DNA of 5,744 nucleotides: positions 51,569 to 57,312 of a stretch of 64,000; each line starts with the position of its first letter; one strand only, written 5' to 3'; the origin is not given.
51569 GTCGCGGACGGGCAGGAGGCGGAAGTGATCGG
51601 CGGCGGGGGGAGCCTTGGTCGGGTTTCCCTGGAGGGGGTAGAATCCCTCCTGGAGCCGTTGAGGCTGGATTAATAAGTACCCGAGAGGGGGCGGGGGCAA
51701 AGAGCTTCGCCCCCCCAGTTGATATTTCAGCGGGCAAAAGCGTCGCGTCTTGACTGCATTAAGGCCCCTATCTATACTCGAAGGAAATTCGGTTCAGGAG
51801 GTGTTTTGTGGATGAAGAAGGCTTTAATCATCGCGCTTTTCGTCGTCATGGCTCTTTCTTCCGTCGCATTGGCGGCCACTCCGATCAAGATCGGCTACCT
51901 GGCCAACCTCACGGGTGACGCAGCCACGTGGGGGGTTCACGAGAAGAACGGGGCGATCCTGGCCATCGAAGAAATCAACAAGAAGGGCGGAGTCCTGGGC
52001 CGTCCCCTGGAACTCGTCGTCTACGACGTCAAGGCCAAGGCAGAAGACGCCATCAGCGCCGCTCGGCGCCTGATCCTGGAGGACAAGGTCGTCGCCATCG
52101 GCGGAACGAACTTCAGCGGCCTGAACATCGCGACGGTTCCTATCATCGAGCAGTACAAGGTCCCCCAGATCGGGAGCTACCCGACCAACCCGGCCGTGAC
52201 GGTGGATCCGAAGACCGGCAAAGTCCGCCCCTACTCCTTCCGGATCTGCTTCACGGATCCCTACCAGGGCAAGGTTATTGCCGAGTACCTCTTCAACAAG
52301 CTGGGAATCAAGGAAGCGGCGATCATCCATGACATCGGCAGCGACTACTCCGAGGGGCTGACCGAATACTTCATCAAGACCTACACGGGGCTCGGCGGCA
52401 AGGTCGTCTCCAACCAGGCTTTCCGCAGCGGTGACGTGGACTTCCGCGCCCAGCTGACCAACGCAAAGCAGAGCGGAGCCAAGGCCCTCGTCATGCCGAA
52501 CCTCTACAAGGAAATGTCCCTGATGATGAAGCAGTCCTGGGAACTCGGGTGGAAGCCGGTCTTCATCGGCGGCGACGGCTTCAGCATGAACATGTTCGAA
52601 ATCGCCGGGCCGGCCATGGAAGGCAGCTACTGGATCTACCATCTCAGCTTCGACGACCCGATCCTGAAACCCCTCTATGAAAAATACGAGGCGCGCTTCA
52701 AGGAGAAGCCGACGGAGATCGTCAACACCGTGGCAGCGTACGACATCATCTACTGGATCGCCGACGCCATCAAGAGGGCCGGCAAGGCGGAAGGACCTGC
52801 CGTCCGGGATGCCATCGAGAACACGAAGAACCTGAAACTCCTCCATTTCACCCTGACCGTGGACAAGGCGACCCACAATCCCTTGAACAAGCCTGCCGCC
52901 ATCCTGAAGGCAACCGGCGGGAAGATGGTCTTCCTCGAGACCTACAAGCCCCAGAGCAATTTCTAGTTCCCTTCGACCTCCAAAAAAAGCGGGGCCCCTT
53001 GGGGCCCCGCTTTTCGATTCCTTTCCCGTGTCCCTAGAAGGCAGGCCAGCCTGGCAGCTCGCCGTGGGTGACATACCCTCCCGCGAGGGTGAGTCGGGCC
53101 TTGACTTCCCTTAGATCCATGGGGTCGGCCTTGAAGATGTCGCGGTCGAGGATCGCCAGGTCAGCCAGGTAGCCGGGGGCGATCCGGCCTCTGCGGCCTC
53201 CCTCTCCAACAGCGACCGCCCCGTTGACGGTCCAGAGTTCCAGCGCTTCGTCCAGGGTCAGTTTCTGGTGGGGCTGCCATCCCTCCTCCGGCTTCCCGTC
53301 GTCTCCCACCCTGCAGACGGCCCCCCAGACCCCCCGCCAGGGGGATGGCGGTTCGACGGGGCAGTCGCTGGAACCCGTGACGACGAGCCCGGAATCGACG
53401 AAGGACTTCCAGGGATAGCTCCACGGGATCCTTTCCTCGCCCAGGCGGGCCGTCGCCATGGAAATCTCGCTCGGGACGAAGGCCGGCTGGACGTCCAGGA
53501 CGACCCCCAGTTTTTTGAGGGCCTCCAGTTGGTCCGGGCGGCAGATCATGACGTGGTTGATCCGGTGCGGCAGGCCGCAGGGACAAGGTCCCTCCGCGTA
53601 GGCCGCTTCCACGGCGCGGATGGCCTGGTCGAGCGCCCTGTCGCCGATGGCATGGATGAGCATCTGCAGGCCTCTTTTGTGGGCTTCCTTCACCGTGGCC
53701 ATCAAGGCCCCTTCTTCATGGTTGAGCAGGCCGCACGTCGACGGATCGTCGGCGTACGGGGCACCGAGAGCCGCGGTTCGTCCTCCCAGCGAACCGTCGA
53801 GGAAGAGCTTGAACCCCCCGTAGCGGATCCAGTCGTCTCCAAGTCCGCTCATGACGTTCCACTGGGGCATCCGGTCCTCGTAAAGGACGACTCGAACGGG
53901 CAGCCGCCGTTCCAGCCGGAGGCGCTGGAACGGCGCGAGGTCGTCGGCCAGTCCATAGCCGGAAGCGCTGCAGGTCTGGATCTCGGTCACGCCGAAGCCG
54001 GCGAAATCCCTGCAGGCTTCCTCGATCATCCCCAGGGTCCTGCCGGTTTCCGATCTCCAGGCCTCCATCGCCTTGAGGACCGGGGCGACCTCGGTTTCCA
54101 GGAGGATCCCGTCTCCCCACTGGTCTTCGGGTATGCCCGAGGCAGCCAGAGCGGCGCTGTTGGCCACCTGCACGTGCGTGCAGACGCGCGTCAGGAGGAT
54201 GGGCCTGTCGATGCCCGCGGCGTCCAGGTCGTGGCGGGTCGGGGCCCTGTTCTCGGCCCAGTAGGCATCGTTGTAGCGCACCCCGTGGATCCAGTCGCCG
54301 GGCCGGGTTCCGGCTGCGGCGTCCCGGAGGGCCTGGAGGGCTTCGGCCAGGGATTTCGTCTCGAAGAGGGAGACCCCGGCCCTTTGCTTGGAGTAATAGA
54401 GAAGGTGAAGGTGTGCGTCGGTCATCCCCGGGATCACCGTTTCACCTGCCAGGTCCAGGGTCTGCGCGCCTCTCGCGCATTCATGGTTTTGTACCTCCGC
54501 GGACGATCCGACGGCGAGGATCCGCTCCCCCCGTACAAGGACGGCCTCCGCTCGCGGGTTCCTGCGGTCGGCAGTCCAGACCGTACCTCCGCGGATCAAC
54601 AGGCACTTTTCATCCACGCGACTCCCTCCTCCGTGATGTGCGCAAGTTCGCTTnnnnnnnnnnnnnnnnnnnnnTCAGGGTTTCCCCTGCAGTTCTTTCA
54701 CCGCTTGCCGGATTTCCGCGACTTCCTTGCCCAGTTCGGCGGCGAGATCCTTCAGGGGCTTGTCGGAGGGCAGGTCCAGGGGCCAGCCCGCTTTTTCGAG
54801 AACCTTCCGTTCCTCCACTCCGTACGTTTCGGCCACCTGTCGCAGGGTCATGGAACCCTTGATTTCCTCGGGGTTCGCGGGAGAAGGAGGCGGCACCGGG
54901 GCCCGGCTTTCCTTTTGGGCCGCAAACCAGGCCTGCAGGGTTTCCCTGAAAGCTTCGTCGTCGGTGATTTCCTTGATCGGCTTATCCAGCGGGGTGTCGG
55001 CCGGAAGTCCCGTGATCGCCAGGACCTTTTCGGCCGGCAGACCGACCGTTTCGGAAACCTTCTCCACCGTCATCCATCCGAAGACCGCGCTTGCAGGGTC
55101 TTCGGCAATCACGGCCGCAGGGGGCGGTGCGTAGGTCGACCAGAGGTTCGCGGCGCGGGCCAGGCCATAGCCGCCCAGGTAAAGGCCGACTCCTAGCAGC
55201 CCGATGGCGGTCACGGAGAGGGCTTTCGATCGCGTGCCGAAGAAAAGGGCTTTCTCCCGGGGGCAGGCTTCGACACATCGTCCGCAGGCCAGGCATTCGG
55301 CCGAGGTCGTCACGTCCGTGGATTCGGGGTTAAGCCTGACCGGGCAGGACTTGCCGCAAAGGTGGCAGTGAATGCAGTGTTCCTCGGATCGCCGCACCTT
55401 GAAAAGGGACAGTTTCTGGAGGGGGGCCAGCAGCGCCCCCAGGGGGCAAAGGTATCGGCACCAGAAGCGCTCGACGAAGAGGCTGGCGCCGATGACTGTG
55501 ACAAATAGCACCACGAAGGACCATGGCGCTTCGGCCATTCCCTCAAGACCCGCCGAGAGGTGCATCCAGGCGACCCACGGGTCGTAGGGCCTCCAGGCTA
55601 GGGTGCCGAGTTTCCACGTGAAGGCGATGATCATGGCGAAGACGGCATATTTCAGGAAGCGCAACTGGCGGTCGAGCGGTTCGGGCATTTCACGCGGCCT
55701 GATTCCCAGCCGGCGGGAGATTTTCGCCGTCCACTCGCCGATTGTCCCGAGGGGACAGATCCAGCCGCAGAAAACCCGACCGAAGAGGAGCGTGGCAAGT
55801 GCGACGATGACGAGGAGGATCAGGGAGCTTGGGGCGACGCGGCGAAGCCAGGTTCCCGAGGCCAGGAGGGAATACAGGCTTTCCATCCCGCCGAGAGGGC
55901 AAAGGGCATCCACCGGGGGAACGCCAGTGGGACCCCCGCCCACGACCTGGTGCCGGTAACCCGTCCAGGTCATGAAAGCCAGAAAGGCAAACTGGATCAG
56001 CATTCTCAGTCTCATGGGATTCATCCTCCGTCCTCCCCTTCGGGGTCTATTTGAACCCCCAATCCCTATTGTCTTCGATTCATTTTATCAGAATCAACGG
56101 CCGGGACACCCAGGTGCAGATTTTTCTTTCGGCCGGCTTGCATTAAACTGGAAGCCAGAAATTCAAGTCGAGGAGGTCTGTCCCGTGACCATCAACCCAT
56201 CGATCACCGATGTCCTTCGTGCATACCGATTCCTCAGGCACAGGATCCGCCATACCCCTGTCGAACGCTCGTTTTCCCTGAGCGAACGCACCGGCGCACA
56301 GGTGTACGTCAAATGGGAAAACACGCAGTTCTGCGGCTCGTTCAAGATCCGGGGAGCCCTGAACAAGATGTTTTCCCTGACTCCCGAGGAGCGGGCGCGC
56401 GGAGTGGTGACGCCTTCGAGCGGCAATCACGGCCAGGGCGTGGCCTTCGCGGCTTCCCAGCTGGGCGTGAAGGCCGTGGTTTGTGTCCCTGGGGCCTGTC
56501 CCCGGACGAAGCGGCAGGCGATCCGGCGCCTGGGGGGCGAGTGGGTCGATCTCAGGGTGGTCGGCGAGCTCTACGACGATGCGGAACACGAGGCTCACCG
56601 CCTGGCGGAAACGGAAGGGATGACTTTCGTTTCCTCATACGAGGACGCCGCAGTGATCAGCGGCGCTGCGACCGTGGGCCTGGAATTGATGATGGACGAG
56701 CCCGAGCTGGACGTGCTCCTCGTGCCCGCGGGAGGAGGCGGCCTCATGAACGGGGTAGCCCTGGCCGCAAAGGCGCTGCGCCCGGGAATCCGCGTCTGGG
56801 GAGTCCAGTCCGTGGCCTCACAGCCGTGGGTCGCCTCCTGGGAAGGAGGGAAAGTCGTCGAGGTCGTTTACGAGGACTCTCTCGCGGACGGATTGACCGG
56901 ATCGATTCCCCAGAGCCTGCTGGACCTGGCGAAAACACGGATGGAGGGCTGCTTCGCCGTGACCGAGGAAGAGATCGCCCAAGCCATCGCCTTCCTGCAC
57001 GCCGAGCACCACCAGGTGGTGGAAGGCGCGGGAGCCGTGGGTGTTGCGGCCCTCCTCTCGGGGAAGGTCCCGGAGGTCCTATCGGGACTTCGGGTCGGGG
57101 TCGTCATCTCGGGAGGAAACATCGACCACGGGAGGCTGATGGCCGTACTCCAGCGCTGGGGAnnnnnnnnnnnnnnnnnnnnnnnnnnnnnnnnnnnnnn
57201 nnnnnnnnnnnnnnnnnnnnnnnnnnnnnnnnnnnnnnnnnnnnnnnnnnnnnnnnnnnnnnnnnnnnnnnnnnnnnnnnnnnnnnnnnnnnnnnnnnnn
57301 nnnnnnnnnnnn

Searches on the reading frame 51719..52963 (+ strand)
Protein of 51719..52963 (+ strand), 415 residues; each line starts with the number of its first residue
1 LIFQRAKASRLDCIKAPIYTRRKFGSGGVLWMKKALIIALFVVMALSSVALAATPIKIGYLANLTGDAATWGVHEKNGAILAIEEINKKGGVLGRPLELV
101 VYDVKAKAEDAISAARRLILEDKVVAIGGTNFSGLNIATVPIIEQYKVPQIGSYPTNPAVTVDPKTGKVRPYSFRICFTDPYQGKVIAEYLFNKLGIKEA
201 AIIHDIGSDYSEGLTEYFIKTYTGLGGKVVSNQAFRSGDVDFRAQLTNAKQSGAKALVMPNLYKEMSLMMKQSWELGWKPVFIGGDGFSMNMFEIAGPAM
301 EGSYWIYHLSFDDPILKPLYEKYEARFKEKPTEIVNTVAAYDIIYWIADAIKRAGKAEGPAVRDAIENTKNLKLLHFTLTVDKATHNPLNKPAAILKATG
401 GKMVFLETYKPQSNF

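Call 6: search_protein_families(library=pfam, proteins=[window:51719-52963:+], max_evalue=0.01)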
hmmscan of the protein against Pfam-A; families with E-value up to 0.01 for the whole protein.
window:51719-52963:+ (415 aa): 3 families
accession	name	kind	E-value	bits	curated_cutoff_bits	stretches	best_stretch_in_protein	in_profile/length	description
PF13458.12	Peripla_BP_6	-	4e-55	188.3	31.7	1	55-401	1-342/343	Periplasmic binding protein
PF13433.12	Peripla_BP_5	-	3e-20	73.1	27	2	56-146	1-91/363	Periplasmic binding protein domain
PF01094.35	ANF_receptor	-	7e-19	68.5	25.4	1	75-360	2-298/353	Receptor family ligand binding region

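Call 52: search_protein_families(library=ncbifam, proteins=[window:51719-52963:+], max_evalue=0.00001)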
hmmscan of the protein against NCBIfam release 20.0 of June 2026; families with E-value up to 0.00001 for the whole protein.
window:51719-52963:+ (415 aa): 3 families
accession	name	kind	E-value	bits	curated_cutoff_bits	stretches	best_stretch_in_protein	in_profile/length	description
NF011933.0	PRK15404.1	subfamily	3.2e-38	131.8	477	1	33-368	5-332/370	high-affinity branched-chain amino acid ABC transporter substrate-binding protein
TIGR03407.1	urea_ABC_UrtA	exception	4.5e-18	65.3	492.75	1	56-396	1-337/361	urea ABC transporter substrate-binding protein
TIGR03669.1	urea_ABC_arch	equivalog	2.1e-15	56.6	494.8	1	56-147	1-92/375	urea ABC transporter substrate-binding protein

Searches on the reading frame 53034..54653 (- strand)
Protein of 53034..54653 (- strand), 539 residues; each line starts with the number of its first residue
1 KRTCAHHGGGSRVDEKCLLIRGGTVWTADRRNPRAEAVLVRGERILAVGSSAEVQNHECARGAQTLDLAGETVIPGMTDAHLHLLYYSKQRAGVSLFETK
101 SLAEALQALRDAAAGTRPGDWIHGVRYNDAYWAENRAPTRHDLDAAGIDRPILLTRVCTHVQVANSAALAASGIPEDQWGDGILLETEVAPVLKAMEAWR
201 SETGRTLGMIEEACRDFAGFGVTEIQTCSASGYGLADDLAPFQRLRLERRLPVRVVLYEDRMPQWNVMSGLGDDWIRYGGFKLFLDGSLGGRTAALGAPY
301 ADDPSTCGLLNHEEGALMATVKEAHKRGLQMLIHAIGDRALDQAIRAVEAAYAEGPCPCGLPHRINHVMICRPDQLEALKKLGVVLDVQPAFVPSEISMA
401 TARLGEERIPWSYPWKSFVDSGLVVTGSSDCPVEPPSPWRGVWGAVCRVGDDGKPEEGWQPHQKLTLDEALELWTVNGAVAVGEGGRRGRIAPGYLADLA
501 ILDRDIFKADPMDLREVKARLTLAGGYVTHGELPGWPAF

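Call 52: search_protein_families(library=ncbifam, proteins=[window:53034-54653:-], max_evalue=0.00001)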
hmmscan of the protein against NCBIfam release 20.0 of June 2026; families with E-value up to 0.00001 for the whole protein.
window:53034-54653:- (539 aa): 15 families
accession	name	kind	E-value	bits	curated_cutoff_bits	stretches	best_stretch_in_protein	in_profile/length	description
NF006056.0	PRK08204.1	subfamily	2.9e-16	59.3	391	1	17-92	4-74/449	hypothetical protein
TIGR01224.1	hutI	equivalog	1.9e-12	46.7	298.15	1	36-87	4-52/377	imidazolonepropionase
NF051886.1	XaaProDiPepCaul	equivalog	4e-12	45.9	500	1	36-112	19-91/398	Xaa-Pro dipeptidase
NF005557.0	PRK07228.1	equivalog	2.6e-11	42.9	522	0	19-85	5-66/445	5'-deoxyadenosine deaminase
NF006689.0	PRK09237.1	equivalog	2.7e-09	36.1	371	1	18-89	5-71/383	amidohydrolase/deacetylase family metallohydrolase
NF006055.0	PRK08203.1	equivalog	3.2e-09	35.9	532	0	18-92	7-78/455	8-oxoguanine deaminase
NF011990.0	PRK15446.2-6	subfamily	1.2e-08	34.1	233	0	18-105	3-88/390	alpha-D-ribose 1-methylphosphonate 5-triphosphate diphosphatase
TIGR03178.1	allantoinase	equivalog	1.4e-07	30.7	357.85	0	19-84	3-60/441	allantoinase AllB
TIGR02033.1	D-hydantoinase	equivalog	3.8e-07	29.4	393.25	1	18-101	1-77/454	dihydropyrimidinase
NF011989.0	PRK15446.2-5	equivalog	5.2e-07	28.8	565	0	36-115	21-93/385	alpha-D-ribose 1-methylphosphonate 5-triphosphate diphosphatase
TIGR00221.1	nagA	equivalog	1.6e-06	27.3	225.65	0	33-86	19-67/380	N-acetylglucosamine-6-phosphate deacetylase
NF006559.0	PRK09060.1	equivalog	3.2e-06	25.7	482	0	18-84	7-65/444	dihydroorotase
NF005540.0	PRK07203.1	equivalog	4.2e-06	25.7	444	0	18-100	2-84/444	putative aminohydrolase SsnA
NF006549.0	PRK09045.1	equivalog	8.5e-06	24.6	540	0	465-512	341-388/444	TRZ/ATZ family hydrolase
TIGR02967.1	guan_deamin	equivalog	9.8e-06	24.8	375.4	0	462-506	320-364/401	guanine deaminase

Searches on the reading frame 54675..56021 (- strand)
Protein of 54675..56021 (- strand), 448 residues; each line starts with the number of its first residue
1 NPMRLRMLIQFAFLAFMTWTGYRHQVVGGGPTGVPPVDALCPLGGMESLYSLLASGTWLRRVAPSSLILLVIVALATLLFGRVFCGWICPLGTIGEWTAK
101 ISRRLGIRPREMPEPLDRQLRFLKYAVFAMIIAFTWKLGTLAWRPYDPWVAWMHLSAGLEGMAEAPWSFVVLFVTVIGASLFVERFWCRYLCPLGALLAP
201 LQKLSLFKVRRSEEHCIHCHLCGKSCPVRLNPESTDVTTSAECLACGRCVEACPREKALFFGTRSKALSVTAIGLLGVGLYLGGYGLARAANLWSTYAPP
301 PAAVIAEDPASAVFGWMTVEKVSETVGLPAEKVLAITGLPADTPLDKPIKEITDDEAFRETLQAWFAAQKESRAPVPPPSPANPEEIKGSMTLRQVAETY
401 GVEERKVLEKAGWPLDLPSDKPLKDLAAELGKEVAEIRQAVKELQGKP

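Call 52: search_protein_families(library=ncbifam, proteins=[window:54675-56021:-], max_evalue=0.00001)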
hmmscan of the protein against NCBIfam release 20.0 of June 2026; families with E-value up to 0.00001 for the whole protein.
window:54675-56021:- (448 aa): 8 families
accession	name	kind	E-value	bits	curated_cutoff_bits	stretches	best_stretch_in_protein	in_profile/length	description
TIGR02163.1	napH_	subfamily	3.8e-33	115.1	213.05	1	70-256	67-249/255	NapH/MauN family ferredoxin-type protein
NF007013.0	PRK09477.1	equivalog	2.5e-31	108.8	234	1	42-265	64-280/286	quinol dehydrogenase ferredoxin subunit NapH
NF046105.1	TransRegNosR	equivalog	3.7e-24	85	1000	1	63-249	478-661/680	transcriptional regulator NosR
NF007382.0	PRK09898.1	equivalog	6.7e-08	32.3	213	1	188-255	131-195/208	ferredoxin-like protein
NF038196.1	ferrodoxin_EFR1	subfamily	4.7e-07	30.1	75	1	212-263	182-233/242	EFR1 family ferrodoxin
TIGR02745.1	ccoG_rdxA_fixG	equivalog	1.2e-06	27.7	316.7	0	68-195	60-191/435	cytochrome c oxidase accessory protein CcoG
TIGR04395.1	cutC_activ_rSAM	equivalog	2.5e-06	27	360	1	206-262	46-107/309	choline TMA-lyase-activating enzyme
NF043039.1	HgcAB_like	equivalog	4.4e-06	26.5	285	1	180-256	269-347/350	HgcAB-like fusion protein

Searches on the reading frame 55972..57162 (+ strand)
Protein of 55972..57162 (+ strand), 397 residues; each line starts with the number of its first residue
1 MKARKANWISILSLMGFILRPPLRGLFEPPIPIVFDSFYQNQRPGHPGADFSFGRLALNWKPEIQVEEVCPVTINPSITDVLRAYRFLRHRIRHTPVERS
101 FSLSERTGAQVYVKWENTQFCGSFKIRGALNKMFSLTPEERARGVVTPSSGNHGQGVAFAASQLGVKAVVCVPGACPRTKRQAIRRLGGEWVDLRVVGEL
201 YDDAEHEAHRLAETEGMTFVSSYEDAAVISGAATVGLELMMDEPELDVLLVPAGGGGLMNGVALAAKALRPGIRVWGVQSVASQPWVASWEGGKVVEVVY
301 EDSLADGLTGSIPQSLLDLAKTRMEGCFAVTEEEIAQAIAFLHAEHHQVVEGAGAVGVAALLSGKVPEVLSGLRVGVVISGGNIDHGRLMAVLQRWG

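Call 52: search_protein_families(library=ncbifam, proteins=[window:55972-57162:+], max_evalue=0.00001)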
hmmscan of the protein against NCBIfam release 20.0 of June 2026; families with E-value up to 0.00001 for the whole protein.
window:55972-57162:+ (397 aa): 35 families (the best 25 are shown)
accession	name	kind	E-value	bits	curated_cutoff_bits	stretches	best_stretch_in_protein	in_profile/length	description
NF005680.0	PRK07476.1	equivalog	4.7e-89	298.6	413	1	77-391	6-318/326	hydroxyectoine utilization dehydratase EutB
NF005600.0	PRK07334.1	equivalog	3.9e-88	295.8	496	1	77-395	11-323/408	threonine ammonia-lyase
TIGR01127.1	ilvA_1Cterm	equivalog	1e-85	288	378.75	1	95-394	1-296/380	threonine ammonia-lyase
NF006389.0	PRK08638.1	equivalog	7.8e-82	274.9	453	1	77-393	10-324/333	bifunctional threonine ammonia-lyase/L-serine ammonia-lyase TdcB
NF005292.0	PRK06815.1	equivalog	2.5e-81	273.2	371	1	79-394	6-318/320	threonine/serine dehydratase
TIGR02991.1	ectoine_eutB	equivalog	4.3e-81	272.3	413.35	1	77-386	2-308/317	hydroxyectoine utilization dehydratase EutB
NF006390.0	PRK08639.1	equivalog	1.6e-73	248.1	421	1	76-395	7-326/418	threonine ammonia-lyase IlvA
NF005454.0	PRK07048.1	equivalog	1.7e-73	247.6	452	1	75-394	6-321/324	threo-3-hydroxy-L-aspartate ammonia-lyase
NF006674.0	PRK09224.1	subfamily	2.6e-69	234.3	577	1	93-395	24-325/508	threonine ammonia-lyase IlvA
TIGR01124.1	ilvA_2Cterm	equivalog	5.1e-68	229.9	411.3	1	93-395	16-317/499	threonine ammonia-lyase, biosynthetic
NF004771.0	PRK06110.1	equivalog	9.8e-68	228.6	317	1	78-394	5-317/323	threonine dehydratase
NF045641.2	BHydaspDhtseBhcB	equivalog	5.9e-66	222.7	550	1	76-389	2-310/312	beta-hydroxyaspartate dehydratase BhcB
NF009130.0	PRK12483.1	subfamily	4.5e-64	216.9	801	1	93-395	36-337/521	threonine ammonia-lyase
TIGR02079.1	THD1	equivalog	1.2e-63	215.3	440.55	1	80-395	2-318/410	threonine ammonia-lyase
NF006094.0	PRK08246.1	subfamily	5.1e-62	210.1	331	1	77-387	6-307/310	serine/threonine dehydratase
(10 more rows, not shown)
